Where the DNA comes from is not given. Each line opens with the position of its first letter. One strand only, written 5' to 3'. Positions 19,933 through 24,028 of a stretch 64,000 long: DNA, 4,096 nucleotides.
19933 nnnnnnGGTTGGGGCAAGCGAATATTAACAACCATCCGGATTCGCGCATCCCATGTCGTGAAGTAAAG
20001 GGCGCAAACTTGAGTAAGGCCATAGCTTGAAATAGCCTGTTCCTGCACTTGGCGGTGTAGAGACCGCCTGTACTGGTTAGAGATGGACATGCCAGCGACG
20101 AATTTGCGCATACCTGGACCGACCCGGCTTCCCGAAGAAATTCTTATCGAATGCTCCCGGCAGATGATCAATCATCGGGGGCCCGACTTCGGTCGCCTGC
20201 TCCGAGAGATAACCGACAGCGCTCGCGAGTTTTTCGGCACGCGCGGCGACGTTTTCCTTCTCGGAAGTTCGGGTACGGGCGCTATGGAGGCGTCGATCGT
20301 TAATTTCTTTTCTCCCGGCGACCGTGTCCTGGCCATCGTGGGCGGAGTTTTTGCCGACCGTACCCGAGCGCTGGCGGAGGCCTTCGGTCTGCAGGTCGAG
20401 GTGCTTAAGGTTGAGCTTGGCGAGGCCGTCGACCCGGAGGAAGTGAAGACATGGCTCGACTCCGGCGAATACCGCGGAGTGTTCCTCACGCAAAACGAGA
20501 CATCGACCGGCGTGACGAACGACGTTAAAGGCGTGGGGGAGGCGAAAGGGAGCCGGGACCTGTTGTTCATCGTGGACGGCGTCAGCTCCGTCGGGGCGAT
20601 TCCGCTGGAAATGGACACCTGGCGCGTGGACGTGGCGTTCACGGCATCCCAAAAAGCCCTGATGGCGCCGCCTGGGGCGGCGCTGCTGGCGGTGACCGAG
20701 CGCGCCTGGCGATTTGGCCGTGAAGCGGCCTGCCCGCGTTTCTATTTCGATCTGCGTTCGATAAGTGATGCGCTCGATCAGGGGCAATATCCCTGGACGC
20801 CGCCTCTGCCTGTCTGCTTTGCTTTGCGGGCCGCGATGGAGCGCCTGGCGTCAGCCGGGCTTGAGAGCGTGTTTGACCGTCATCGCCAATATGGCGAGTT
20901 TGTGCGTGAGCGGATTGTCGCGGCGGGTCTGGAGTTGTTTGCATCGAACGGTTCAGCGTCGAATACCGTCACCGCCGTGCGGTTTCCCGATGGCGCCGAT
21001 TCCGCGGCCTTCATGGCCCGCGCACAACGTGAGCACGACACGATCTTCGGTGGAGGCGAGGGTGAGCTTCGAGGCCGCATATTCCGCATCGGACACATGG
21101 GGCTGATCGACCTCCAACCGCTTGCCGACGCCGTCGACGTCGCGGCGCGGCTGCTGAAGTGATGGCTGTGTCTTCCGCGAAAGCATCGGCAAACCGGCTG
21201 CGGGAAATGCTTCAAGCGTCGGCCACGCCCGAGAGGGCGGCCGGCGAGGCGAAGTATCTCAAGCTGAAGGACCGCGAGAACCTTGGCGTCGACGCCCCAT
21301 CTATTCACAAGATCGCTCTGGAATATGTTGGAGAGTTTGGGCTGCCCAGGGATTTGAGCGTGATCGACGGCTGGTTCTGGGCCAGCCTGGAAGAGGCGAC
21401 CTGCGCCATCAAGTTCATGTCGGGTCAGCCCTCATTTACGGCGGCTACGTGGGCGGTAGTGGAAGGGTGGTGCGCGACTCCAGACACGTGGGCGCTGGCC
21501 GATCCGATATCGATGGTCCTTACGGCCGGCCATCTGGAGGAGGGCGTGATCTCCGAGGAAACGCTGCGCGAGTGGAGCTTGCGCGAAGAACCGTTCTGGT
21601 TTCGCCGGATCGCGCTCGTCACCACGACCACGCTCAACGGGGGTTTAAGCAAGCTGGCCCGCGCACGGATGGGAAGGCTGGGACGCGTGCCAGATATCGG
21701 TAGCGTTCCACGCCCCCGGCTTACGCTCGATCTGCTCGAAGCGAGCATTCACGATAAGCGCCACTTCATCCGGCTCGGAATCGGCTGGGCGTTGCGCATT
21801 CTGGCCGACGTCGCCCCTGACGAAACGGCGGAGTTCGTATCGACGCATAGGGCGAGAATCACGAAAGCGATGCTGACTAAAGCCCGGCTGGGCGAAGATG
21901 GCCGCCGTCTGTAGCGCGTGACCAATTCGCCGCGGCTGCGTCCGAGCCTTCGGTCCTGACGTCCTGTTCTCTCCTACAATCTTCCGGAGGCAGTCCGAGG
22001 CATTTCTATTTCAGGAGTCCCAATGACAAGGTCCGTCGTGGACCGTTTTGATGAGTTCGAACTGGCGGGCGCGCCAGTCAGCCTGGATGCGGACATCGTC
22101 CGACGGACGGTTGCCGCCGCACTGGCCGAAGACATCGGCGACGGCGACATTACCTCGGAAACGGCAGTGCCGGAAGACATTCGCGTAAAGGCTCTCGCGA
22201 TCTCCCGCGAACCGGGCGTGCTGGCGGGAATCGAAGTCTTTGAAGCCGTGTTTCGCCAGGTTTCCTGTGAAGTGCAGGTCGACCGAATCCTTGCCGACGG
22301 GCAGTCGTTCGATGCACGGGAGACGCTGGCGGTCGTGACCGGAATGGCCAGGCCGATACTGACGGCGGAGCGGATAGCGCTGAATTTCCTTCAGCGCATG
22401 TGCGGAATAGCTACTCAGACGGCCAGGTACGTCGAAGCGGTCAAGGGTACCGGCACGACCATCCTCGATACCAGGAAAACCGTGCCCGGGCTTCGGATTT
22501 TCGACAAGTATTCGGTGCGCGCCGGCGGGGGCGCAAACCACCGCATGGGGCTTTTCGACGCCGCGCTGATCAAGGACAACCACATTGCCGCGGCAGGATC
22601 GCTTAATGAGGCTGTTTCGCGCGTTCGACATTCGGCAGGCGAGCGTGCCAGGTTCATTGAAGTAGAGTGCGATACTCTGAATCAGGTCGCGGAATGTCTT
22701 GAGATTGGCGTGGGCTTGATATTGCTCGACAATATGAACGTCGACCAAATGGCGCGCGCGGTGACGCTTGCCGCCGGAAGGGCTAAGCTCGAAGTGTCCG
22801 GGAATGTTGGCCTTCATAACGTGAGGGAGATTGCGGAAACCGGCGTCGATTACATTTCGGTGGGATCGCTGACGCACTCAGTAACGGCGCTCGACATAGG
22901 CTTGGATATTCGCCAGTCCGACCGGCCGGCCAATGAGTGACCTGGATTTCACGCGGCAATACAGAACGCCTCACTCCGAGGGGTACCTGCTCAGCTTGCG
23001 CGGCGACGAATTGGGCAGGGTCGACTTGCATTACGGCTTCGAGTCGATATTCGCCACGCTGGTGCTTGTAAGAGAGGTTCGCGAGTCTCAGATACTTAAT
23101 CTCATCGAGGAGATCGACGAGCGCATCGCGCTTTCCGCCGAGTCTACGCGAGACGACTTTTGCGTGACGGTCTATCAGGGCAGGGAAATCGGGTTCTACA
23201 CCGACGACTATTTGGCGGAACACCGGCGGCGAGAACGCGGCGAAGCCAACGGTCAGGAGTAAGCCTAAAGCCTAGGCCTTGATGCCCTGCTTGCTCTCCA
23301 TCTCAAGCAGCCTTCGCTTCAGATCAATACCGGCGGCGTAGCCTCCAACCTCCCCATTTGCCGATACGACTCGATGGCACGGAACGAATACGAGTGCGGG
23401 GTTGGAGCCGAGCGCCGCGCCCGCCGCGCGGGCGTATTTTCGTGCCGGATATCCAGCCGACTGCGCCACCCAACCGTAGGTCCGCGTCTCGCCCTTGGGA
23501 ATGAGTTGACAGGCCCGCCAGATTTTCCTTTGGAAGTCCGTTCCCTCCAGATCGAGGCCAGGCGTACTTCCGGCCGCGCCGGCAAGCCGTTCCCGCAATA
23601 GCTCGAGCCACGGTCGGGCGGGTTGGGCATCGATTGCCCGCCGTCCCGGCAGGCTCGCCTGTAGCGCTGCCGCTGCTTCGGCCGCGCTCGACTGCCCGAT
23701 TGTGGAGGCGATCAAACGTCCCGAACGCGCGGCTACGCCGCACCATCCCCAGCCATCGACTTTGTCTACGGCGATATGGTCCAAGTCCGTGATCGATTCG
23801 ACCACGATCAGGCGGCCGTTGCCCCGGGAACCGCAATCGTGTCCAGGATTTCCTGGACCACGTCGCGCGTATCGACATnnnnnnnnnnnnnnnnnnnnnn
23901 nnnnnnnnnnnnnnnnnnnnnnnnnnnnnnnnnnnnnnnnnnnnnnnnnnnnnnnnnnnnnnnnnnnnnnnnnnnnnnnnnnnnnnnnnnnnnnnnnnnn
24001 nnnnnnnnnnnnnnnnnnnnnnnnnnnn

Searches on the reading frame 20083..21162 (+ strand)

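Call 10: search_protein_families(library=pfam, proteins=[window:20083-21162:+], max_evalue=0.001)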
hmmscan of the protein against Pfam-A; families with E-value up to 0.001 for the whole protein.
window:20083-21162:+ (359 aa): 1 family
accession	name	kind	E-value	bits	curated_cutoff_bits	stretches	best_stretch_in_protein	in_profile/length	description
PF00266.25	Aminotran_5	-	8.9e-21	74.7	21.5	1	28-303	33-318/371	Aminotransferase class-V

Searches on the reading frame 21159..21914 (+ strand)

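Call 10: search_protein_families(library=pfam, proteins=[window:21159-21914:+], max_evalue=0.001)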
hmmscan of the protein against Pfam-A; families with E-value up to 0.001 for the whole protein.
window:21159-21914:+ (251 aa): 1 family
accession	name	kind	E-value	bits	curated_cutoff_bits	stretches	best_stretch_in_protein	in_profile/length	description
PF08713.17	DNA_alkylation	-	8.3e-29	101.2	21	1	15-242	2-209/213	DNA alkylation repair enzyme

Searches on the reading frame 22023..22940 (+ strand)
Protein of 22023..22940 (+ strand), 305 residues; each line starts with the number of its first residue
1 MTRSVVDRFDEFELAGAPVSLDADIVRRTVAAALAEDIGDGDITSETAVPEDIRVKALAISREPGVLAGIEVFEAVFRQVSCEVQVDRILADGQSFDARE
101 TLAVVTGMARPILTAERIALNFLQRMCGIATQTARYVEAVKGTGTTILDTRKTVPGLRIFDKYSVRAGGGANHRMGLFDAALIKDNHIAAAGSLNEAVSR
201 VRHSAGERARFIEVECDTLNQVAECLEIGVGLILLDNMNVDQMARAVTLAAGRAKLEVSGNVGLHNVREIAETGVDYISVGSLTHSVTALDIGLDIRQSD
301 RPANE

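Call 10: search_protein_families(library=pfam, proteins=[window:22023-22940:+], max_evalue=0.001)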
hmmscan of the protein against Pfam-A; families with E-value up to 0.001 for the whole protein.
window:22023-22940:+ (305 aa): 2 families
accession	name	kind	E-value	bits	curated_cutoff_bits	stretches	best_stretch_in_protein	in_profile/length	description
PF01729.25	QRPTase_C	-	2.2e-61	206.9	23.1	1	129-295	1-169/169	Quinolinate phosphoribosyl transferase, C-terminal domain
PF02749.22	QRPTase_N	-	3.2e-21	75.8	27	1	42-127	1-82/82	Quinolinate phosphoribosyl transferase, N-terminal domain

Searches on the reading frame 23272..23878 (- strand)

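Call 10: search_protein_families(library=pfam, proteins=[window:23324-23878:-], max_evalue=0.001)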
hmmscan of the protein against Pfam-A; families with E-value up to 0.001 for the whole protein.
window:23324-23878:- (184 aa): 0 families

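Call 17: search_protein_families(library=pfam, proteins=[window:23272-23805:-, window:23324-23878:-], max_evalue=1)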
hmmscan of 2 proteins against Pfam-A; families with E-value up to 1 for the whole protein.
window:23272-23805:- (177 aa): 1 family
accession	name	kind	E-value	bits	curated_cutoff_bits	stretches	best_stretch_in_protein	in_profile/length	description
PF01035.26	DNA_binding_1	-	4.4e-29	100.6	27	1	90-171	1-80/81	6-O-methylguanine DNA methyltransferase, DNA binding domain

window:23324-23878:- (184 aa): 0 families
